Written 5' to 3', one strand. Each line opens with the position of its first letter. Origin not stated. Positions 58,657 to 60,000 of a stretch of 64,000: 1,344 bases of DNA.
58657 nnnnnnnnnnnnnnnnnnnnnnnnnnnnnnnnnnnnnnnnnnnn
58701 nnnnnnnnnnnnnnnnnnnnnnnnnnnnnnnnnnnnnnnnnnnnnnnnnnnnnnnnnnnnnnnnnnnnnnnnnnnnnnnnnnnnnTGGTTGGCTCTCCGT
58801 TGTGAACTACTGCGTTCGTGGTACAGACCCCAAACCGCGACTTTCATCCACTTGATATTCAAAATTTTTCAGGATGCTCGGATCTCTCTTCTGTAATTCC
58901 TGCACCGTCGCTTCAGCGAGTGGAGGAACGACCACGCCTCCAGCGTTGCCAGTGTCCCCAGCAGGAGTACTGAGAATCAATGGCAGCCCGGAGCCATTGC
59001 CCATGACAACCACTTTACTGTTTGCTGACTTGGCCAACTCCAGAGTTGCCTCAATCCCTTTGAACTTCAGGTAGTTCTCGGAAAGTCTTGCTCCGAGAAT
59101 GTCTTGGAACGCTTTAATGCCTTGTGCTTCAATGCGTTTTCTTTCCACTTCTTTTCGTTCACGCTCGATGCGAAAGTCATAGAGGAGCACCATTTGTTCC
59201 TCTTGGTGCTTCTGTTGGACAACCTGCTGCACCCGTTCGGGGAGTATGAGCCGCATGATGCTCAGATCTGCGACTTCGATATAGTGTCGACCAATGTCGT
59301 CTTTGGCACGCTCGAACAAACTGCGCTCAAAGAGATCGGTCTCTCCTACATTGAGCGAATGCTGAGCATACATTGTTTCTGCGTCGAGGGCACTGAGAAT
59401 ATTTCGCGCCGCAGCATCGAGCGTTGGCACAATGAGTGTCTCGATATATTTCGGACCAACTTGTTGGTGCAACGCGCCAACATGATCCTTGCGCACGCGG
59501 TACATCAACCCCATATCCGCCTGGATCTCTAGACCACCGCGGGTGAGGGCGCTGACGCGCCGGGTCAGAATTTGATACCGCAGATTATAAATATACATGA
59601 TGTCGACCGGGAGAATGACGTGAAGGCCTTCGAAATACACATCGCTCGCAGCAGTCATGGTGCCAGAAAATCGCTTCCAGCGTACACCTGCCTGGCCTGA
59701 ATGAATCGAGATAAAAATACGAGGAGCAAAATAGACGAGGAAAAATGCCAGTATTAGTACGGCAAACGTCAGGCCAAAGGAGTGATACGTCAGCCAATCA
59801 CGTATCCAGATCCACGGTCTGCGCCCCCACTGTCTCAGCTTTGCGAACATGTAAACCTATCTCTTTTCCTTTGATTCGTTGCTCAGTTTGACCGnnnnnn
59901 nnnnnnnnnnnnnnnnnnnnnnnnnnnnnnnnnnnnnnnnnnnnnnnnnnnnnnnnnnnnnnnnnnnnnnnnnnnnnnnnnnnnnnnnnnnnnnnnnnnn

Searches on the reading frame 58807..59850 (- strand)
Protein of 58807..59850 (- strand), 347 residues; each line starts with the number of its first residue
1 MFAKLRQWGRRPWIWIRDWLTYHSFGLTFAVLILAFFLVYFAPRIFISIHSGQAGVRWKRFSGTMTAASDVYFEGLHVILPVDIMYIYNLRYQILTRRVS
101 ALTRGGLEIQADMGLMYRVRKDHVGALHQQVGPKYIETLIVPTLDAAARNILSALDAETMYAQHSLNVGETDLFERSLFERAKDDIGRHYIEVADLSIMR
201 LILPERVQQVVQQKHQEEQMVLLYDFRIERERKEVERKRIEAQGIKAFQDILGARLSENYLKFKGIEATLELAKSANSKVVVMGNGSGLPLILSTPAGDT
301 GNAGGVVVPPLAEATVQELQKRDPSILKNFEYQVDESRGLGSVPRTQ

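Call 25: search_protein_families(library=pfam, proteins=[window:58807-59850:-], max_evalue=1e-8)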
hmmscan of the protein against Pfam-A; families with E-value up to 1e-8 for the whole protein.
window:58807-59850:- (347 aa): 1 family
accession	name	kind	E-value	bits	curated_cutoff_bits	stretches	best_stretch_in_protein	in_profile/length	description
PF01145.31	Band_7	-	1.9e-21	77.3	23.6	1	48-234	2-175/176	SPFH domain / Band 7 family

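Call 46: find_homologous_proteins(query=window:58807-59850:-, max_evalue=1e-20)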
Query window:58807-59850:- (347 aa): 1521 proteins with E <= 1e-20 among 5278 candidates; the best 120 are listed.
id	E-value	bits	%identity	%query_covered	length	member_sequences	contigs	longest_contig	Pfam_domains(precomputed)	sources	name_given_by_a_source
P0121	1.2e-226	769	100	100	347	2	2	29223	PF01145.32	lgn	-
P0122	1.7e-128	447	63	88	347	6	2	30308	PF01145.32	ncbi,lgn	-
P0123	5.8e-116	406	58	94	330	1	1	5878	PF01145.32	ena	-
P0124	6.7e-105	369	57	85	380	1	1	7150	PF01145.32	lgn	-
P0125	1.3e-103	365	55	85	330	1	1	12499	PF01145.32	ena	-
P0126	9.2e-99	349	58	82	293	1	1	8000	PF01145.32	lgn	-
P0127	3.0e-98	347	53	94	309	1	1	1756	PF01145.32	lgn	-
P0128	1.4e-97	345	54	86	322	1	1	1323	PF01145.32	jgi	jgi:regulator of protease activity HflC (stomatin/prohibitin superfamily)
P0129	4.2e-97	344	54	85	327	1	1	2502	PF01145.32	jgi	jgi:regulator of protease activity HflC (stomatin/prohibitin superfamily)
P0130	1.7e-96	342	57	82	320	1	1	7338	PF01145.32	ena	-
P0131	4.0e-96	340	56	82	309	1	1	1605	PF01145.32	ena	-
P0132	3.6e-94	334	55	82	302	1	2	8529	PF01145.32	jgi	jgi:regulator of protease activity HflC (stomatin/prohibitin superfamily)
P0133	6.9e-93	330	53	86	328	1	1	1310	PF01145.32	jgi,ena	-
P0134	8.1e-89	316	51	78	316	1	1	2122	PF01145.32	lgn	-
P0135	4.5e-87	311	49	83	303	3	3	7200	PF01145.32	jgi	jgi:regulator of protease activity HflC (stomatin/prohibitin superfamily)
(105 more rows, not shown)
